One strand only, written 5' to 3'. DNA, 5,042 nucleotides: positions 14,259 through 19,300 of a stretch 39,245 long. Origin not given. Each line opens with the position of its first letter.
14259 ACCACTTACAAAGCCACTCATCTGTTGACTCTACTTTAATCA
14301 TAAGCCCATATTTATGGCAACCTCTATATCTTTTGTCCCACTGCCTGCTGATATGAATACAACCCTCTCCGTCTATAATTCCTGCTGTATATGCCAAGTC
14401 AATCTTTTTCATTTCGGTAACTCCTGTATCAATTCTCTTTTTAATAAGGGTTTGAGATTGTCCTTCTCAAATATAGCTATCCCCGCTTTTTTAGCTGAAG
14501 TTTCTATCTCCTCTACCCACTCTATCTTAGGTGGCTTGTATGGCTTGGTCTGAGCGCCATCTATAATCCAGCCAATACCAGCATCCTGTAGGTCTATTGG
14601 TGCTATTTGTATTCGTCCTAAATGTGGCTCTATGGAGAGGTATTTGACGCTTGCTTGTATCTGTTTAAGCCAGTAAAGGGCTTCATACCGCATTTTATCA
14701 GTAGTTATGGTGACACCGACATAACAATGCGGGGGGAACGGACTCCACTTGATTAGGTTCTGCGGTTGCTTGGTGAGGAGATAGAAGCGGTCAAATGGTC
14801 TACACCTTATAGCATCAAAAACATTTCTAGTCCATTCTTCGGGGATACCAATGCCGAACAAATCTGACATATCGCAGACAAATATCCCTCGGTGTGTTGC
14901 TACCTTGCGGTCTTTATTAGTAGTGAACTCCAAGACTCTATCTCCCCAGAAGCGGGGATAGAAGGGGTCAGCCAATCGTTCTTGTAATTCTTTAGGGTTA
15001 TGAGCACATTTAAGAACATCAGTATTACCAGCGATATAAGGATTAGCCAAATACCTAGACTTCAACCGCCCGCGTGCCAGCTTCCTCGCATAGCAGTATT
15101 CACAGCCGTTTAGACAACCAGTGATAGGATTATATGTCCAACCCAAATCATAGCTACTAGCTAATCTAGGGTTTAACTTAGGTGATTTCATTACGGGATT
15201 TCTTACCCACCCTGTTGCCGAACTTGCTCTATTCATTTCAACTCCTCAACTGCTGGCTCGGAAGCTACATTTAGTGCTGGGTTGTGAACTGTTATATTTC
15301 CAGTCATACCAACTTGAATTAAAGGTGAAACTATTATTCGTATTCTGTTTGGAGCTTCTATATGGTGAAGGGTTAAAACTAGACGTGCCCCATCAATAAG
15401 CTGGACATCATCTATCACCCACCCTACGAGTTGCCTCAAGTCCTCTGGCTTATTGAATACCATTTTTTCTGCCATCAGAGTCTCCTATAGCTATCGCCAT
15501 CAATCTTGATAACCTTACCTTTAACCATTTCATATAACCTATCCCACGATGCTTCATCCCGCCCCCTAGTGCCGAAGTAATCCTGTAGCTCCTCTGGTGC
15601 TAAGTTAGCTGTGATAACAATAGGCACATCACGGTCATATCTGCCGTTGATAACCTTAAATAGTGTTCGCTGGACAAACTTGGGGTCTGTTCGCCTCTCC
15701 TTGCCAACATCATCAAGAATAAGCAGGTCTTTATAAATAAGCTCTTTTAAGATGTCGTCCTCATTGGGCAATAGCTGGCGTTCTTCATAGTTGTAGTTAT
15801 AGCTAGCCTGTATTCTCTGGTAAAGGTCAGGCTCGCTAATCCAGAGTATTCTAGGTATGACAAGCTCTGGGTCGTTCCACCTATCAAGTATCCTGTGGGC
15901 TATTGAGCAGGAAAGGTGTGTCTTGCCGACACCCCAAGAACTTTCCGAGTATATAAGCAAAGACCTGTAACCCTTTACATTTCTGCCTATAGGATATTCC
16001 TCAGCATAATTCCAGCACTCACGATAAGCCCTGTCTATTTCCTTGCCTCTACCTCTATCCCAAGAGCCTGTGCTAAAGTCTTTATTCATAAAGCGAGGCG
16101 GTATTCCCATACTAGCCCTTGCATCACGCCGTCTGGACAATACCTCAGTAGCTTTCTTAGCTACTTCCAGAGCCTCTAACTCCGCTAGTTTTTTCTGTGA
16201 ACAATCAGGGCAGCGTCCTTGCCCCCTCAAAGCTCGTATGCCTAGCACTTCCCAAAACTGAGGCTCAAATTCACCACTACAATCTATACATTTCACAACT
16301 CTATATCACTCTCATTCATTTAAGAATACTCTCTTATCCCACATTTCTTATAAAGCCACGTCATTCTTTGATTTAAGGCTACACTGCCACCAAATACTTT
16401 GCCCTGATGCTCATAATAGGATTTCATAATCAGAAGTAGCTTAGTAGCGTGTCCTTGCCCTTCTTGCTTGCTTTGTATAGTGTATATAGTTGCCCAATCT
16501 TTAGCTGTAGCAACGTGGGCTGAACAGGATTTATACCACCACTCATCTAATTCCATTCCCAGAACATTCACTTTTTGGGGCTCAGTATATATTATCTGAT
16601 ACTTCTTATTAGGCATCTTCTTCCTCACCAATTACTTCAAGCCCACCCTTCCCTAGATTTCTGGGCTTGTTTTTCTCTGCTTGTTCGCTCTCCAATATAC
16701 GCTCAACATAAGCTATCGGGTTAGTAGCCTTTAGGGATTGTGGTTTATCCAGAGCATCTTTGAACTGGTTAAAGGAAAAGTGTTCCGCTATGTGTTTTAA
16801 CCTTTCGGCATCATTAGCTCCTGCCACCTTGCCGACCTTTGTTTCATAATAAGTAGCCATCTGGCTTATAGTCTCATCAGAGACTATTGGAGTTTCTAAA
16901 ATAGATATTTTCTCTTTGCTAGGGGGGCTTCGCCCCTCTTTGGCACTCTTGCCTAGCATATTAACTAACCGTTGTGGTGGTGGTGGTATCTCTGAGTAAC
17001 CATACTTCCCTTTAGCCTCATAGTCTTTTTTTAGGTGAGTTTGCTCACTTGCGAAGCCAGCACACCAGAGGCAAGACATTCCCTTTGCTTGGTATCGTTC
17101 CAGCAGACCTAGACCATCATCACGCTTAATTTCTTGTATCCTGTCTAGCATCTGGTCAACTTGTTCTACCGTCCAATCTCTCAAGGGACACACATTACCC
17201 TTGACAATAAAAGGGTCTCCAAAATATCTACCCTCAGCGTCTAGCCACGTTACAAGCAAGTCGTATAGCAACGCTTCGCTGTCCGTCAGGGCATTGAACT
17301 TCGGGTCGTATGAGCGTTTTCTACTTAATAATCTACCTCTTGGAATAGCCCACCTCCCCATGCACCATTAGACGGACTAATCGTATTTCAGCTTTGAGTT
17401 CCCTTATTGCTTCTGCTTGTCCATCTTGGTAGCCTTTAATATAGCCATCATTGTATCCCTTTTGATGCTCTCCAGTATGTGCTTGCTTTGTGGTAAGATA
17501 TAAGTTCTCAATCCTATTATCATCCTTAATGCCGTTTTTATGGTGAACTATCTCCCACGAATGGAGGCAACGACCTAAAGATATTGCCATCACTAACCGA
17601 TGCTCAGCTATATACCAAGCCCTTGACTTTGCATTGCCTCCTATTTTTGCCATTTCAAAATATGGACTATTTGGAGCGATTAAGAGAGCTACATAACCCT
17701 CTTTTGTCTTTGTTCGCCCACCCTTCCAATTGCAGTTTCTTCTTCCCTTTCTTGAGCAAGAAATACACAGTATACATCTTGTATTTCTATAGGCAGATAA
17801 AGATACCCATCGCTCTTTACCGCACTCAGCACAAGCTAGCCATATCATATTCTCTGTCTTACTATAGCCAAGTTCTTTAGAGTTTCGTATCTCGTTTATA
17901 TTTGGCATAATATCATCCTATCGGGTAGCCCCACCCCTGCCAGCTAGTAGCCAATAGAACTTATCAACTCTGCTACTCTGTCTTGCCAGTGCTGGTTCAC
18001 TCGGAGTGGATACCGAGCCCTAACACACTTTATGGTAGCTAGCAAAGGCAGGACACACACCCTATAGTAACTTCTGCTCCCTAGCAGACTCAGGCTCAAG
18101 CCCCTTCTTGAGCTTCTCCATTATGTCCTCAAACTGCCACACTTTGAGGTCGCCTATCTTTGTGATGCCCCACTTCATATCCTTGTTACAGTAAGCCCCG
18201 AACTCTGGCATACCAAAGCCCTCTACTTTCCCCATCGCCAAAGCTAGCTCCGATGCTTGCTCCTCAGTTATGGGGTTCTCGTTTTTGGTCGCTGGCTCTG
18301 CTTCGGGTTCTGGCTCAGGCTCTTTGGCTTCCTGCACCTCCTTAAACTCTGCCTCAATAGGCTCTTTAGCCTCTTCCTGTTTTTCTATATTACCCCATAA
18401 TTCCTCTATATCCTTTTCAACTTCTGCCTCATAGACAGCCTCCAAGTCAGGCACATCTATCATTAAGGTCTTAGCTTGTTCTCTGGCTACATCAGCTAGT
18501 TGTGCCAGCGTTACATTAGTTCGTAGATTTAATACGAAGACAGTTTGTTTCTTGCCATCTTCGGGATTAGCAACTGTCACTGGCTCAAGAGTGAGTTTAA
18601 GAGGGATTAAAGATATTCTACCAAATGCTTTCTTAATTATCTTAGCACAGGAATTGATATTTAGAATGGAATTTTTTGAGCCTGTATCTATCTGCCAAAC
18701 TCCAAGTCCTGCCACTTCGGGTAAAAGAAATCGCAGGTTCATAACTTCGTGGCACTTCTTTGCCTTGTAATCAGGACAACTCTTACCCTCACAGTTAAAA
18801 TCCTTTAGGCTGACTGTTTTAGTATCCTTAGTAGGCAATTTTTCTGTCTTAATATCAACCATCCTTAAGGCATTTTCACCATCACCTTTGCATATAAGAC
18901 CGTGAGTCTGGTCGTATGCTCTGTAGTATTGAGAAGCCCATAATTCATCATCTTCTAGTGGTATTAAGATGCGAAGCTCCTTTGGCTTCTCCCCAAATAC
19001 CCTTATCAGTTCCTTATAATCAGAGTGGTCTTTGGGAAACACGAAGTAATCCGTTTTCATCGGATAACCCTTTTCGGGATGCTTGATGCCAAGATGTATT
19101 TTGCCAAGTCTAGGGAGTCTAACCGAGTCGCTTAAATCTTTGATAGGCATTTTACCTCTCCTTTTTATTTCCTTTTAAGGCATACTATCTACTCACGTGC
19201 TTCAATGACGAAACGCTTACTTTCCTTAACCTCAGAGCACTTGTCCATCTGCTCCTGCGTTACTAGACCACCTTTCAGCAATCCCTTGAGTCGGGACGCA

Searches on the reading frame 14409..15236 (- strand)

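Call 94: search_protein_families(library=pfam, proteins=[window:14409-15236:-], max_evalue=0.001)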
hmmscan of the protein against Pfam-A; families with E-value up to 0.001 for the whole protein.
window:14409-15236:- (275 aa): 1 family
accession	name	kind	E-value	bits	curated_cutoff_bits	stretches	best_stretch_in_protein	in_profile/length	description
PF07505.17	DUF5131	-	1e-31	110.7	28.9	1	34-258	10-213/243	Protein of unknown function (DUF5131)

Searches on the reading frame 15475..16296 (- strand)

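Call 94: search_protein_families(library=pfam, proteins=[window:15475-16296:-], max_evalue=0.001)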
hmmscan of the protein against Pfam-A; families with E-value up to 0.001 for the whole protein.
window:15475-16296:- (273 aa): 2 families
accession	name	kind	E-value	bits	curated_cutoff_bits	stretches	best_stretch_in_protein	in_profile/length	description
PF01695.23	IstB_IS21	-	4.7e-11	43.1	24.1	1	122-272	102-232/238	IstB-like ATP binding protein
PF00308.24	Bac_DnaA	-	7.6e-08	33.2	23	1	108-239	32-146/162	Bacterial DnaA ATPAse domain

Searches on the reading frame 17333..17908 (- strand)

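Call 94: search_protein_families(library=pfam, proteins=[window:17333-17908:-], max_evalue=0.001)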
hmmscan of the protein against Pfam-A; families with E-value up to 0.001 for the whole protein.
window:17333-17908:- (191 aa): 1 family
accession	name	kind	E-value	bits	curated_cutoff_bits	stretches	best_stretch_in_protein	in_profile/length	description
PF13392.12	HNH_3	-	1.9e-10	40.6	24.8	1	103-144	4-44/46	HNH endonuclease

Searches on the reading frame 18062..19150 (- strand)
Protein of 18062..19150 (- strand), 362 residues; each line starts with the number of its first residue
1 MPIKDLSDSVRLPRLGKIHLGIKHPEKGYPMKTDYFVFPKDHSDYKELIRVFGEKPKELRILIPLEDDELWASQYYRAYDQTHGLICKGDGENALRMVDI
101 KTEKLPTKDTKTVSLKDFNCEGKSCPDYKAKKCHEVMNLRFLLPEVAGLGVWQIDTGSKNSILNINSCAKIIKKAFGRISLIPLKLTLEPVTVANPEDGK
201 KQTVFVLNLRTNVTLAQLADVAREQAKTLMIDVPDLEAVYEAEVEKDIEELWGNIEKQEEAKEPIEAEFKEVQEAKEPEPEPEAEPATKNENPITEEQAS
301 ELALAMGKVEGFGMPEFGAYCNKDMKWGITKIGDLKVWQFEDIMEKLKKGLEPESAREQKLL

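Call 94: search_protein_families(library=pfam, proteins=[window:18062-19150:-], max_evalue=0.001)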
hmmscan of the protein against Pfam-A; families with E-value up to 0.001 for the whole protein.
window:18062-19150:- (362 aa): 1 family
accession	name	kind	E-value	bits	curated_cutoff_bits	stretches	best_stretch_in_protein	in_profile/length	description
PF18897.5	Gp3-like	-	1.3e-48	165.8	23.6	1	15-210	1-189/191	Recombination directionality factor-like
